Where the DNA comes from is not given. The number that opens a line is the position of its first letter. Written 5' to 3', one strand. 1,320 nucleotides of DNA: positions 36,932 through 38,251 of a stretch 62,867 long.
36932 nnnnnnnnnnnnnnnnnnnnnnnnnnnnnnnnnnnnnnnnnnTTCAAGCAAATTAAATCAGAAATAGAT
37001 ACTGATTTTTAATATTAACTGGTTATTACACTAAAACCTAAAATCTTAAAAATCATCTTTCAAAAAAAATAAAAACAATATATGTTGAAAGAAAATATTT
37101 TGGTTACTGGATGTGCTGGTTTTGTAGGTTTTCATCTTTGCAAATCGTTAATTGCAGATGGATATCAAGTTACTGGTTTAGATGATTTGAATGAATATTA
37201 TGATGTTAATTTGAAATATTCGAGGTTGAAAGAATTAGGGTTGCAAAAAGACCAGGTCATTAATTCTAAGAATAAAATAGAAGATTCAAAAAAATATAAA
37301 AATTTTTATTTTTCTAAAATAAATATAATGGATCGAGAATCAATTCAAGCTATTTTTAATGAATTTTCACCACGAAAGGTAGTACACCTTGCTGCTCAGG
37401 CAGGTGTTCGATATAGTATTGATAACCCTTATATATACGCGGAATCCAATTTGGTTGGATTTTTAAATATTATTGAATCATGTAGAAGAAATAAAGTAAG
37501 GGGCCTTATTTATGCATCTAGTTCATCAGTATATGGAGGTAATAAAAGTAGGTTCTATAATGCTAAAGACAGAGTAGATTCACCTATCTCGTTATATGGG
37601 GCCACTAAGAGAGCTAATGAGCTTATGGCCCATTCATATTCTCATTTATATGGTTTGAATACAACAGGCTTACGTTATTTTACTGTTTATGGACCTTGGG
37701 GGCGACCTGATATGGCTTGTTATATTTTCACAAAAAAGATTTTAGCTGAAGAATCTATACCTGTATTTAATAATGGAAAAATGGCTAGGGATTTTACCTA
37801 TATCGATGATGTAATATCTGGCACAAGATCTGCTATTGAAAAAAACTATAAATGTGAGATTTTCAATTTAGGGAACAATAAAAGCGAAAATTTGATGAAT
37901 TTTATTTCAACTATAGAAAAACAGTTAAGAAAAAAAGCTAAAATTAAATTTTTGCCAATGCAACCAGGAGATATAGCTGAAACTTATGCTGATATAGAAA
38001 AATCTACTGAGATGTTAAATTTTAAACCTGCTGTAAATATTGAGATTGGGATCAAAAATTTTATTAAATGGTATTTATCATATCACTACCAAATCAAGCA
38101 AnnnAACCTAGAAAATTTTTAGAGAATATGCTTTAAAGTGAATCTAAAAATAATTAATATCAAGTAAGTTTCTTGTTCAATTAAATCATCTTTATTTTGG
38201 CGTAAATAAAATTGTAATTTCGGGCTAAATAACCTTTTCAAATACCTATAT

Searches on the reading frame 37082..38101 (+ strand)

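Call 11: search_protein_families(library=pfam, proteins=[window:37082-38101:+], max_evalue=0.001)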
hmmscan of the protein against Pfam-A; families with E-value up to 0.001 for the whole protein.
window:37082-38101:+ (340 aa): 5 families
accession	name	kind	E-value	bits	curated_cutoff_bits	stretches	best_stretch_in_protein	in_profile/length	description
PF01370.27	Epimerase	-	1.5e-53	182.2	20.9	1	6-264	1-240/240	NAD dependent epimerase/dehydratase family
PF16363.11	GDP_Man_Dehyd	-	1.6e-48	166.3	27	1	7-326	1-331/332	GDP-mannose 4,6 dehydratase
PF04321.23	RmlD_sub_bind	-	1.2e-18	67.7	27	1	5-286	2-235/287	RmlD substrate binding domain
PF01073.25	3Beta_HSD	-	7.2e-17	61.8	22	1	7-244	1-221/280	3-beta hydroxysteroid dehydrogenase/isomerase family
PF02719.21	Polysacc_synt_2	-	1.5e-14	54.3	20.2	1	6-297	1-267/293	Polysaccharide biosynthesis protein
